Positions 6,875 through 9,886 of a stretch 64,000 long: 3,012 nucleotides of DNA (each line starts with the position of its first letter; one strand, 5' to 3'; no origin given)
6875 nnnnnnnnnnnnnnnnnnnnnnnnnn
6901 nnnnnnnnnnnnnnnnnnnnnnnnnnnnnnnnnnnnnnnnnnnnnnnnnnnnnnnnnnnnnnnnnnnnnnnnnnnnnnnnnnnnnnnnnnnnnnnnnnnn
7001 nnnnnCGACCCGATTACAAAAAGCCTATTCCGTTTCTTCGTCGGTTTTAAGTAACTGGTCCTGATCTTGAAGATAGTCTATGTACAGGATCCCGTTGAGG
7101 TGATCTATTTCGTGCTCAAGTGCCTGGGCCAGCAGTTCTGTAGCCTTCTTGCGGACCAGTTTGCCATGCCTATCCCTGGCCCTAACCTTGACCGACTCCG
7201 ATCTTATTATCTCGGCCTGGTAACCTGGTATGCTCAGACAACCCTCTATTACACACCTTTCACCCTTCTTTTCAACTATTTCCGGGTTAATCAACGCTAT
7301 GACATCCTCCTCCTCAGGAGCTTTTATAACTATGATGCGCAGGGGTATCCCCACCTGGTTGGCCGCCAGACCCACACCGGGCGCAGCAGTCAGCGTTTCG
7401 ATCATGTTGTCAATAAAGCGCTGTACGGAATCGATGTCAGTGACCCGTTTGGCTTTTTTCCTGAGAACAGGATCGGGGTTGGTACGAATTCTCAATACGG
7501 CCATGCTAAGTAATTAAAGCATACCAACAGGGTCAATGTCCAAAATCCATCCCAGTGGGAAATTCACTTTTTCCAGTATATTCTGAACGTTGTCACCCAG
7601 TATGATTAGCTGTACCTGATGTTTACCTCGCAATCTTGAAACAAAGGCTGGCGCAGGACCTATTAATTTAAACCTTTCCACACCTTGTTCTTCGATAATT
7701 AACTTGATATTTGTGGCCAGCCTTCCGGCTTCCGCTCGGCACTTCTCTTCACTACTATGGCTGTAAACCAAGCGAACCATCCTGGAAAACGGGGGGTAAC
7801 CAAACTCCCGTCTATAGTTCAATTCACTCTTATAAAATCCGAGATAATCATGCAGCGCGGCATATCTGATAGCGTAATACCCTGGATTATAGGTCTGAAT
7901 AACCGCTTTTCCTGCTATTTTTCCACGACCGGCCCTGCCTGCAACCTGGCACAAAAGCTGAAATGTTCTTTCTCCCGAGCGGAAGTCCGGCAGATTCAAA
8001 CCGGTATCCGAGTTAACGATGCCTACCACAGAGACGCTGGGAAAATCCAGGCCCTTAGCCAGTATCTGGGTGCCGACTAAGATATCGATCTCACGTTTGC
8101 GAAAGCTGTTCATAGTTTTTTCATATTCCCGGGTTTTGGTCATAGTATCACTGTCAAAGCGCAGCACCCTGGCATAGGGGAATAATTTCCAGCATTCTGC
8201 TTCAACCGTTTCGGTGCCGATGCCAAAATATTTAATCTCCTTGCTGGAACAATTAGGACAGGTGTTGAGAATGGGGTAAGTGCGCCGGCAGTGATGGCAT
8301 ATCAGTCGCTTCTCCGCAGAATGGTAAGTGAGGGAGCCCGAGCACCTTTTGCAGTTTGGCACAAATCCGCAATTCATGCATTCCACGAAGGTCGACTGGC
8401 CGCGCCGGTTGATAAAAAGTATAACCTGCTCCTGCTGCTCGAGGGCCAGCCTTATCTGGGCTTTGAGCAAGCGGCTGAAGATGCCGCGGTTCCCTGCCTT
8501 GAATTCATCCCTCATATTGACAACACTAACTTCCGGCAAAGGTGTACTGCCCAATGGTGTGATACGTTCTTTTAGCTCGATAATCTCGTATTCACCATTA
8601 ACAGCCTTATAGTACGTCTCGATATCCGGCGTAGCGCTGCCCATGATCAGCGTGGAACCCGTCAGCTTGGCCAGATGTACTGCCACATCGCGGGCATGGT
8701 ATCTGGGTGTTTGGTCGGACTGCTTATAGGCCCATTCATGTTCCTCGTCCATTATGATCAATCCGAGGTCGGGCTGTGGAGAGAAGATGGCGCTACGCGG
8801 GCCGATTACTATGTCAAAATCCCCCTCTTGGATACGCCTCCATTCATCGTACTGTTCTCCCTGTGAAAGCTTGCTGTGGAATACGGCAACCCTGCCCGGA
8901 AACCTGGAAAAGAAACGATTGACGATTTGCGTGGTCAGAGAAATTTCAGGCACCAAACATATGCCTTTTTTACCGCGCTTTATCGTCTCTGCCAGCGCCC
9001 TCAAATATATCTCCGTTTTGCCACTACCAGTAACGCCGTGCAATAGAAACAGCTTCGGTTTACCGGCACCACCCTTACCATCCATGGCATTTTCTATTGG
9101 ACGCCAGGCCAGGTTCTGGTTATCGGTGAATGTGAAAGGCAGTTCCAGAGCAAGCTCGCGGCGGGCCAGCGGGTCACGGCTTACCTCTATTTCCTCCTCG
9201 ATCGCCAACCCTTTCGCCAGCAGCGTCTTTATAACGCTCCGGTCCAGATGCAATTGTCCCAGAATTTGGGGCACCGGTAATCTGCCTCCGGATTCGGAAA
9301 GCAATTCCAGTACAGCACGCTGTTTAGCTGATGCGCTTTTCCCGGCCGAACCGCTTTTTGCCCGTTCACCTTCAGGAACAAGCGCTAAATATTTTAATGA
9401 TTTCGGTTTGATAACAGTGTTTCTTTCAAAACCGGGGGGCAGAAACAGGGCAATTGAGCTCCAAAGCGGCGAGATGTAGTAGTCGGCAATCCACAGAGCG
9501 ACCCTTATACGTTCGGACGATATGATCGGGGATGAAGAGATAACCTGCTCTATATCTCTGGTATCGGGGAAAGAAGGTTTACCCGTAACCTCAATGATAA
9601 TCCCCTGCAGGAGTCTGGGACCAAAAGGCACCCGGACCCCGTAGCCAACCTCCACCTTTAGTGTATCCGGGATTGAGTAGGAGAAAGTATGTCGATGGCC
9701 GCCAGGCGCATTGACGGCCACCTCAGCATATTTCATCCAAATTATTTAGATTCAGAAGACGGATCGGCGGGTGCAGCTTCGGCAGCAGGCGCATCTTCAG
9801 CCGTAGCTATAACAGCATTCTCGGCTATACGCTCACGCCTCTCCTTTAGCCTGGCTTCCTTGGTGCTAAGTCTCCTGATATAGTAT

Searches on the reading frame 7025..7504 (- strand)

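Call 6: search_protein_families(library=ncbifam, proteins=[window:7025-7504:-], max_evalue=0.00001)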
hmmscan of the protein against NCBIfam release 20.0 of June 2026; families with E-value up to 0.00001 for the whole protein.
window:7025-7504:- (159 aa): 6 families
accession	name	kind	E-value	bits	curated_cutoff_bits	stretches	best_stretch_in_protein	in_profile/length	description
TIGR00079.1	pept_deformyl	equivalog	2.2e-47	160.6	103.95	1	6-151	4-153/161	peptide deformylase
NF001159.1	PRK00150.1-3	subfamily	6e-47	159.3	125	1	3-151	2-156/167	peptide deformylase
NF009484.0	PRK12846.1-5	equivalog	1.1e-31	109.8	190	1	1-146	1-148/165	peptide deformylase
NF009483.0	PRK12846.1-4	equivalog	8e-28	97.4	267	1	1-146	1-157/193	peptide deformylase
NF006670.0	PRK09218.1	equivalog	1.3e-21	77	162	1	13-140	11-135/136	peptide deformylase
NF011189.0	PRK14595.1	equivalog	9.8e-21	74.2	232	1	1-146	1-147/162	peptide deformylase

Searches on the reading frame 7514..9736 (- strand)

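Call 6: search_protein_families(library=ncbifam, proteins=[window:7514-9736:-], max_evalue=0.00001)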
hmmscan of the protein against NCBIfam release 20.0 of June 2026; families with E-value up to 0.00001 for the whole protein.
window:7514-9736:- (740 aa): 26 families (the best 25 are shown)
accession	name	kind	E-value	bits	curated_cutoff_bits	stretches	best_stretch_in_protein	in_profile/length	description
NF004066.1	PRK05580.1-3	equivalog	1.4e-235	784.3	813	2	128-721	184-758/788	primosomal protein N'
NF004068.0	PRK05580.1-5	equivalog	4.6e-182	607.1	1249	2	166-723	222-770/795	primosomal protein N'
TIGR00595.1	priA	equivalog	7.8e-177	588.9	230.35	1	231-725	1-487/509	replication restart helicase PriA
NF004067.0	PRK05580.1-4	equivalog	1.2e-168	562.8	763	1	4-718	6-703/737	primosomal protein N'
NF004070.0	PRK05580.2-2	equivalog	2e-163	545.3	921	1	4-716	12-696/729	primosomal protein N'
NF004065.0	PRK05580.1-1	equivalog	7e-149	497.3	858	1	2-716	2-696/731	primosomal protein N'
NF004071.0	PRK05580.2-3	equivalog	3.4e-135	451.8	1105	1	6-720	18-705/735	primosomal protein N'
NF004072.0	PRK05580.2-4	equivalog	3.6e-127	425.3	1030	2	228-726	138-625/648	primosomal protein N'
NF004069.0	PRK05580.2-1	equivalog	4.7e-127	425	767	1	229-738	128-610/612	primosomal protein N'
NF011453.0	PRK14873.1-3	equivalog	1.1e-47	162.6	812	2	244-655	188-575/653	primosome assembly protein PriA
NF011452.0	PRK14873.1-2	equivalog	7.6e-39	133.5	980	2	244-655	215-613/708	primosomal protein N'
NF011454.0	PRK14873.1-4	equivalog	2.4e-27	95.6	951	1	246-654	163-560/651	primosomal protein N'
NF011455.0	PRK14873.1-5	equivalog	4.6e-27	94.6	969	1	250-654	184-582/675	primosomal protein N'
TIGR00580.2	mfd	equivalog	2.5e-22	79.1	800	2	182-342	413-574/907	transcription-repair coupling factor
TIGR00643.1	recG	equivalog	1.7e-21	76.6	659.4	1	190-386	224-412/629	ATP-dependent DNA helicase RecG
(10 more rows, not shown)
